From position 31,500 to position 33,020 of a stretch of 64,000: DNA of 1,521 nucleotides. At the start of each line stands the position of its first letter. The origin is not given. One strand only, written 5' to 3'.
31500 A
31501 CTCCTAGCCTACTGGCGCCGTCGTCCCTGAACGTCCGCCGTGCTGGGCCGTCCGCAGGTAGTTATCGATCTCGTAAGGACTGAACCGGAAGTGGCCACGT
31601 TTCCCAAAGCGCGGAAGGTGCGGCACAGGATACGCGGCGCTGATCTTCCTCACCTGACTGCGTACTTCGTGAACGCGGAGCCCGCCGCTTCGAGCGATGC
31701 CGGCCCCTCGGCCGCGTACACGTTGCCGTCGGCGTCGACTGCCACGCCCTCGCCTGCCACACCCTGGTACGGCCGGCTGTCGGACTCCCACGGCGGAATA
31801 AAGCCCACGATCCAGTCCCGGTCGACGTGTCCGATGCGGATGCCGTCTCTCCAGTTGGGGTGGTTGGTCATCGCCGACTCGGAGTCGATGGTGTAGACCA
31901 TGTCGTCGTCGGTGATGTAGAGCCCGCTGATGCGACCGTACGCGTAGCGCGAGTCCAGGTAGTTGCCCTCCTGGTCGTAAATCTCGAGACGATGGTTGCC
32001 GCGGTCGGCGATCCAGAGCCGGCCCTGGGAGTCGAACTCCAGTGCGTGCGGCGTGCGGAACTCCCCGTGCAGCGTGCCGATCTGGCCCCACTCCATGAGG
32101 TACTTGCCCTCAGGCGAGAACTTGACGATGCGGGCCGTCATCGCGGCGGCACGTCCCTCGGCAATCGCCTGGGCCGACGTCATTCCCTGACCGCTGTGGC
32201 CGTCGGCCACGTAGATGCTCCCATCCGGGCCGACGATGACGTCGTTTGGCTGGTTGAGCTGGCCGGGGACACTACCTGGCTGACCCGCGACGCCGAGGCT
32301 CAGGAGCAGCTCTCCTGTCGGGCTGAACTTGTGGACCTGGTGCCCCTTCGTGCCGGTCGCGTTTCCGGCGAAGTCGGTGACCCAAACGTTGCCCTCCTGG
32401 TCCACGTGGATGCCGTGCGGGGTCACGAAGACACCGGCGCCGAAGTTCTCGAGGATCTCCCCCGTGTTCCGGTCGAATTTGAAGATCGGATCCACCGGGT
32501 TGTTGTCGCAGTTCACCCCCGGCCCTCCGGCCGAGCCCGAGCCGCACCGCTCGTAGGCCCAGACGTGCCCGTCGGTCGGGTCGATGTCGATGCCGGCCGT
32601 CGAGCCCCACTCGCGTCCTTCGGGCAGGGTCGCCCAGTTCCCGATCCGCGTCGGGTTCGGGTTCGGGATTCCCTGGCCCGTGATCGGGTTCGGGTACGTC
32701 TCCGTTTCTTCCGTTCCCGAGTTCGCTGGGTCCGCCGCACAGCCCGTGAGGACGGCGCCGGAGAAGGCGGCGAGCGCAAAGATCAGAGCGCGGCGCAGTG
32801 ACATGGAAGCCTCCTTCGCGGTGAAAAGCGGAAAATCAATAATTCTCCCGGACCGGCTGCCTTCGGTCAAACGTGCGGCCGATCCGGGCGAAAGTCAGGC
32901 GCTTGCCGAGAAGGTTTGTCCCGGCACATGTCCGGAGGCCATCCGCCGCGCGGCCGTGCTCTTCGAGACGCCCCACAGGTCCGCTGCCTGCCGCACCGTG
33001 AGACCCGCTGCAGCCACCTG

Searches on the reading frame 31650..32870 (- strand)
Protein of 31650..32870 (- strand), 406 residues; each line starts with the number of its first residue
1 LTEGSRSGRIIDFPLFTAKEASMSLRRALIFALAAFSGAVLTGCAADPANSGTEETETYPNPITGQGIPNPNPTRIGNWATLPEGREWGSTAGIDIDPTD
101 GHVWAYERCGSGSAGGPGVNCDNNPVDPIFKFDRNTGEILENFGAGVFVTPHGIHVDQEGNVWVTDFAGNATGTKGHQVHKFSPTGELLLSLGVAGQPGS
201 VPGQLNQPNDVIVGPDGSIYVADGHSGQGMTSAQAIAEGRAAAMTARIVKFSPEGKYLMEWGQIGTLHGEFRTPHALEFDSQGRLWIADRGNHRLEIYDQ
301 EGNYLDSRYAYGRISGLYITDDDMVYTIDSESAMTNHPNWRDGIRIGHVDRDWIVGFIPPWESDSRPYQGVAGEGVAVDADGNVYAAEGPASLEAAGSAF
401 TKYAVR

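Call 7: search_protein_families(library=pfam, proteins=[window:31650-32870:-], max_evalue=0.01)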
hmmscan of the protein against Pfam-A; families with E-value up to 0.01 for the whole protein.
window:31650-32870:- (406 aa): 9 families
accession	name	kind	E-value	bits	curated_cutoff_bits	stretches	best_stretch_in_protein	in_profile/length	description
PF01436.27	NHL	-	5.7e-19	67.6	20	2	271-298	1-28/28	NHL repeat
PF08450.18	SGL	-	5.8e-08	33.1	26.3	0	150-190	185-218/246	SMP-30/Gluconolactonase/LRE-like region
PF23500.1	DUF7133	-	1e-05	25.5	27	0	207-256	134-180/385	Domain of unknown function (DUF7133)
PF20067.5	SSL_N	-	2e-05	24.8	18.9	0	374-387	24-37/46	Strictosidine synthase-like, N-terminal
PF07494.17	Reg_prop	-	2.4e-05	24.4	20.4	0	275-289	8-22/24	Two component regulator propeller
PF25021.1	TEN_NHL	-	0.00034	20.1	27.1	0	205-223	30-48/357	Teneurin NHL domain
PF06739.17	SBBP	-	0.0005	20.4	20.5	0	373-386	15-28/38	Beta-propeller repeat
PF24684.1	Vgb_lyase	-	0.0015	17.8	50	0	150-222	224-281/290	Virginiamycin B lyase family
PF13449.12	Phytase-like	-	0.0052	17.1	27.6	0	277-306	73-102/284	Esterase-like activity of phytase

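Call 8: search_protein_families(library=padloc, proteins=[window:31650-32870:-], max_evalue=0.01)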
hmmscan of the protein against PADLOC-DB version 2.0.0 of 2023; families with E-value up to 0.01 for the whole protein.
window:31650-32870:- (406 aa): 0 families
